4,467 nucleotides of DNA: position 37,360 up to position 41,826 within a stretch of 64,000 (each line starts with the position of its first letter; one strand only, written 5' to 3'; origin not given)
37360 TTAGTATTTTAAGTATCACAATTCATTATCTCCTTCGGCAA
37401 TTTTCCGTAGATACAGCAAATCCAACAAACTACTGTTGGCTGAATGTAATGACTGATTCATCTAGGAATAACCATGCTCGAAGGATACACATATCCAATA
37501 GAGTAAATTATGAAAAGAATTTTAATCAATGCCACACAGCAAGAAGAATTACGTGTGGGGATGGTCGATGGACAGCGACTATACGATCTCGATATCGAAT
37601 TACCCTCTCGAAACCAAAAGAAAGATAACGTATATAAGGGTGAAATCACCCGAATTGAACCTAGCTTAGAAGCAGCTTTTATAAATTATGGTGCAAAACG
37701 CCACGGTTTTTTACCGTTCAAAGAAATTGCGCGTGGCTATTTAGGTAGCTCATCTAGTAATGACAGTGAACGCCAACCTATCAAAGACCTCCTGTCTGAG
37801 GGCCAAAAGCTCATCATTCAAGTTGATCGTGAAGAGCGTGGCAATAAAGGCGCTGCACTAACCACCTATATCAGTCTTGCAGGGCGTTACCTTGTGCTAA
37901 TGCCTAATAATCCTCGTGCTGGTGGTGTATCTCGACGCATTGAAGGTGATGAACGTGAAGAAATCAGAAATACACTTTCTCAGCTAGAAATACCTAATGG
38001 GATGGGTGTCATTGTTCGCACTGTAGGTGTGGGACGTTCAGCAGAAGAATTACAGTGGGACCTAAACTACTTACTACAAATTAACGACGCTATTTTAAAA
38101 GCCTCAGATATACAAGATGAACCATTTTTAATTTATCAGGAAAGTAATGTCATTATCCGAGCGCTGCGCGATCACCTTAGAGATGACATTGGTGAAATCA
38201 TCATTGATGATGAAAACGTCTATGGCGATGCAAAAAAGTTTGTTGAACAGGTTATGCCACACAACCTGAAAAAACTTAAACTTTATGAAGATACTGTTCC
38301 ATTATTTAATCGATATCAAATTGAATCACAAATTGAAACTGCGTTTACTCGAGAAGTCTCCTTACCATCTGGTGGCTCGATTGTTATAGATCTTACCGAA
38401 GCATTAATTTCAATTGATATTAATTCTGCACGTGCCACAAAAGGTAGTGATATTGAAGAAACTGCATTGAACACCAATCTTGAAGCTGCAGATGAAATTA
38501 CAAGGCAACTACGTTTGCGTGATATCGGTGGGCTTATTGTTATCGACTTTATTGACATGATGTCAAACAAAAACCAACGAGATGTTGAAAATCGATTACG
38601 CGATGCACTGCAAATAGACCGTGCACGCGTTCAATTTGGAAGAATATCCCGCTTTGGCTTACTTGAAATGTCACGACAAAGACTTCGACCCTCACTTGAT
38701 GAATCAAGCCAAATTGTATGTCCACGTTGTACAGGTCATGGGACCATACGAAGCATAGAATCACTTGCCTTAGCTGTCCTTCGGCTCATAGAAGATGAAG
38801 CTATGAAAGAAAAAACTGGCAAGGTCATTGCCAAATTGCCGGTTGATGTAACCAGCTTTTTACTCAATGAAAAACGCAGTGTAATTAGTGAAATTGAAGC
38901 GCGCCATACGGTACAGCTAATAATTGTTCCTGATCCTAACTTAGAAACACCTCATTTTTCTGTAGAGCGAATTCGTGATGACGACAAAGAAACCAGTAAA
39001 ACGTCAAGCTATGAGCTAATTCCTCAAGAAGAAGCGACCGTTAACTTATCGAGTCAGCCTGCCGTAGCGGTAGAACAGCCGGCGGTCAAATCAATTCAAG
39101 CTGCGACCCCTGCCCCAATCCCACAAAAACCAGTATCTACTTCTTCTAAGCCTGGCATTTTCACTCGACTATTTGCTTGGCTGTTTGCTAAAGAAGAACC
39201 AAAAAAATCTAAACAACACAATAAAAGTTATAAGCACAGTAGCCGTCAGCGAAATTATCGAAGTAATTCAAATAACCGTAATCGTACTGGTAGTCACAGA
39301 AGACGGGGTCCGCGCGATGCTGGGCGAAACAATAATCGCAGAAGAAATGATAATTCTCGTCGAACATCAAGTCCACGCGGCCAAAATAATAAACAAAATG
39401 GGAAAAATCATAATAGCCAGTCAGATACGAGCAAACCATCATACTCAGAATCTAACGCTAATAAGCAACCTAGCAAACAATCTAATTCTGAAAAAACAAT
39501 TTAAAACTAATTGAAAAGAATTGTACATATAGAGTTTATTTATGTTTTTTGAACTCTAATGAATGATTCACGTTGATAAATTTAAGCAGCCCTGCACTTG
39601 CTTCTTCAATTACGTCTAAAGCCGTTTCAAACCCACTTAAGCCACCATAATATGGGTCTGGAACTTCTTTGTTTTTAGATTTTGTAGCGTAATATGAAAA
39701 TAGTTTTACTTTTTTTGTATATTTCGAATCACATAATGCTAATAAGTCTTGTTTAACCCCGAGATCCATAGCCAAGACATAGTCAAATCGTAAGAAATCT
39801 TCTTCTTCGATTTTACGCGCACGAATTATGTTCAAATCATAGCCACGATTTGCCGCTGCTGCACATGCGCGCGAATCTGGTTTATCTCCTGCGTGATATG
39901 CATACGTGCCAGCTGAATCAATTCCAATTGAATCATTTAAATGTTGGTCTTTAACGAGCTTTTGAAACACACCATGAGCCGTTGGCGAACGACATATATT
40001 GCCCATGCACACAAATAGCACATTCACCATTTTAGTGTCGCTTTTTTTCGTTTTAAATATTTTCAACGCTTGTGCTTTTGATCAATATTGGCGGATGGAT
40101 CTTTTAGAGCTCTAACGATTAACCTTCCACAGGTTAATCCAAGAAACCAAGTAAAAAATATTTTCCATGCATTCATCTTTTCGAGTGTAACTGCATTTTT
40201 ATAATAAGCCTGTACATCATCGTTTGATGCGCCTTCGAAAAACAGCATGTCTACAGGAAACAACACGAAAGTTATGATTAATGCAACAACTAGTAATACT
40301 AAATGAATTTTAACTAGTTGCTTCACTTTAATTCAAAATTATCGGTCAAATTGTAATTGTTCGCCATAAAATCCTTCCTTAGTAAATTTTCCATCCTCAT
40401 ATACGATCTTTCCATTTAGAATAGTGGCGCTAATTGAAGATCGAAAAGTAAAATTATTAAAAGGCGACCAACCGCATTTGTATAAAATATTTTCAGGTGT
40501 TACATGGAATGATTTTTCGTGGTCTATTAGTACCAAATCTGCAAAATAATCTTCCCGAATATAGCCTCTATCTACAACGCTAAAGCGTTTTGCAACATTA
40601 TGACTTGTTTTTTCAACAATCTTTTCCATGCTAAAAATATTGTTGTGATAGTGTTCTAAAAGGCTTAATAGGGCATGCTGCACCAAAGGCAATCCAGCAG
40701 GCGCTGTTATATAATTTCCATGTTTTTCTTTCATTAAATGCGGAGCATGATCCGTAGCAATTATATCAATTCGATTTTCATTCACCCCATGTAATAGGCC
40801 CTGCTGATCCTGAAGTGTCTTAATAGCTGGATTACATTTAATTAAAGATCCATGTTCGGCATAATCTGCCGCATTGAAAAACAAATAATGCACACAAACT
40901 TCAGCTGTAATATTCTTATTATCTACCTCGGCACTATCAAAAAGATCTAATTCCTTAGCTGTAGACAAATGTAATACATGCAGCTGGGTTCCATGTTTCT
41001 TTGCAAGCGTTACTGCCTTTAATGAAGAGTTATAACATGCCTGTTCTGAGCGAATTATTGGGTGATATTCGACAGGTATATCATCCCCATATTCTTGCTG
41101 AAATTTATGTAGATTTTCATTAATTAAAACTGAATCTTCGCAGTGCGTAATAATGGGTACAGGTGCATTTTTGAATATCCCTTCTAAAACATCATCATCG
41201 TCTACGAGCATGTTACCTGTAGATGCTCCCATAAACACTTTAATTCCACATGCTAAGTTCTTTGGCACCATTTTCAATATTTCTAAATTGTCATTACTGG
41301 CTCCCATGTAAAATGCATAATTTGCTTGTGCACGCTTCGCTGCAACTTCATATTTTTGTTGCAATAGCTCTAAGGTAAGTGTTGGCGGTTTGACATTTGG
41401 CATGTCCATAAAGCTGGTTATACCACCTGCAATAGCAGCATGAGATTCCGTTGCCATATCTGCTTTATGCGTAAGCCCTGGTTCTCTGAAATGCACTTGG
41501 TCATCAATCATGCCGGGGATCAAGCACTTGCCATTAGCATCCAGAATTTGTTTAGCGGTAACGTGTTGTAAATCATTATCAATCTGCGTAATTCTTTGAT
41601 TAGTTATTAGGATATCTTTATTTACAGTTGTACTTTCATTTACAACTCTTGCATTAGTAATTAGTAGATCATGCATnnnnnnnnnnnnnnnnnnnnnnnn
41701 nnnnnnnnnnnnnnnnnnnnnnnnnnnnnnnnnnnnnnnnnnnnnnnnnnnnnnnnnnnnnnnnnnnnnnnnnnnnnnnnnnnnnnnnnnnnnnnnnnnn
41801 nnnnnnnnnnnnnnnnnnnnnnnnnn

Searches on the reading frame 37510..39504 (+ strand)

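Call 16: search_protein_families(library=ncbifam, proteins=[window:37510-39504:+])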
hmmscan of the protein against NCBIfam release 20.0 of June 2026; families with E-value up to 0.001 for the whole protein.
window:37510-39504:+ (664 aa): 5 families
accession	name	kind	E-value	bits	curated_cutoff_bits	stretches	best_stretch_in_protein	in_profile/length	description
NF008074.0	PRK10811.1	equivalog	3.2e-269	896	908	1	1-658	1-676/1068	ribonuclease E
TIGR00757.1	RNaseEG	subfamily_domain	2.8e-156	520.6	325.95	1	13-425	1-415/415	Rne/Rng family ribonuclease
NF008689.0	PRK11712.1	equivalog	1.7e-95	320.3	594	1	4-469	5-470/489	ribonuclease G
NF052588.1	RnaseEMycob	equivalog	2.4e-74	250.7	1400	1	40-413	365-746/945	ribonuclease E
NF052586.1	RnaseECyano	equivalog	2.5e-72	244.2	900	1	35-418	31-411/619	ribonuclease E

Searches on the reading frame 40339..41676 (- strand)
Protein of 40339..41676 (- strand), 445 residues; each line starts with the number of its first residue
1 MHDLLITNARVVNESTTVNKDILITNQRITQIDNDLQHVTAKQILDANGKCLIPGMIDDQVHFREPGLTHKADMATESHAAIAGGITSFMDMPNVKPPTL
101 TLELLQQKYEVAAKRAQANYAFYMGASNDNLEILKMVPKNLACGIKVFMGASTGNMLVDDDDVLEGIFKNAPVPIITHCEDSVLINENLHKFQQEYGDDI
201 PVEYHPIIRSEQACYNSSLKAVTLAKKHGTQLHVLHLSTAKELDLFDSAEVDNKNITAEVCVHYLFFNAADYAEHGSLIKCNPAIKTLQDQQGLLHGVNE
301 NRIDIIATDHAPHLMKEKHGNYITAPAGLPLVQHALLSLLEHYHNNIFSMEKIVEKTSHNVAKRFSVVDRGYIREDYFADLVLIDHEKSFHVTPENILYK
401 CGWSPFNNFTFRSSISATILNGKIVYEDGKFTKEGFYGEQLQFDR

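Call 16: search_protein_families(library=ncbifam, proteins=[window:40339-41676:-])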
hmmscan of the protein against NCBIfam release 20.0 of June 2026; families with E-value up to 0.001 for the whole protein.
window:40339-41676:- (445 aa): 58 families (the best 25 are shown)
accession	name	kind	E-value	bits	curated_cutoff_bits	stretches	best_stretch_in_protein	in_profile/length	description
NF006688.0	PRK09236.1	equivalog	3.5e-209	695.1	535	1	1-445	1-444/444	dihydroorotase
NF005751.0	PRK07575.1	equivalog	4.9e-134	447.1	529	1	2-444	3-437/440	dihydroorotase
NF006559.0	PRK09060.1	equivalog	6.3e-112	374.1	482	1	2-443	5-438/444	dihydroorotase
NF002668.0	PRK02382.1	equivalog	9.2e-93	311.3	452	1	1-441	3-426/436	dihydroorotase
NF004839.0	PRK06189.1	equivalog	3.8e-87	292.8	631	1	1-434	2-439/451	allantoinase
TIGR03178.1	allantoinase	equivalog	1.8e-81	274.2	357.85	1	3-434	1-433/441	allantoinase AllB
TIGR00857.1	pyrC_multi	subfamily_domain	6.4e-80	269.1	279.05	1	17-429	3-412/412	dihydroorotase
NF006837.0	PRK09357.1-2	equivalog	1.7e-65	221.3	575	1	4-430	3-426/428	dihydroorotase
NF003271.0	PRK04250.1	equivalog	9e-64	215.6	405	1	5-434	4-396/407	dihydroorotase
NF006839.0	PRK09357.1-4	equivalog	8e-60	202.6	576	1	4-428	2-422/422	dihydroorotase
TIGR02033.1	D-hydantoinase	equivalog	1.4e-59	202.2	393.25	1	4-434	1-445/454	dihydropyrimidinase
NF005960.0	PRK08044.1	equivalog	1.6e-57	195.2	688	1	3-430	4-437/453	allantoinase AllB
NF006844.0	PRK09357.2-5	equivalog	3.5e-57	194.3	701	1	1-428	1-422/422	dihydroorotase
NF058539.1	ergo_uti2_ErtD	equivalog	1.1e-54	186.1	650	1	6-440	5-444/449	hydantoin-5-propionate amidohydrolase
NF006836.0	PRK09357.1-1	equivalog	4.4e-51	173.9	538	1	3-432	3-430/432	dihydroorotase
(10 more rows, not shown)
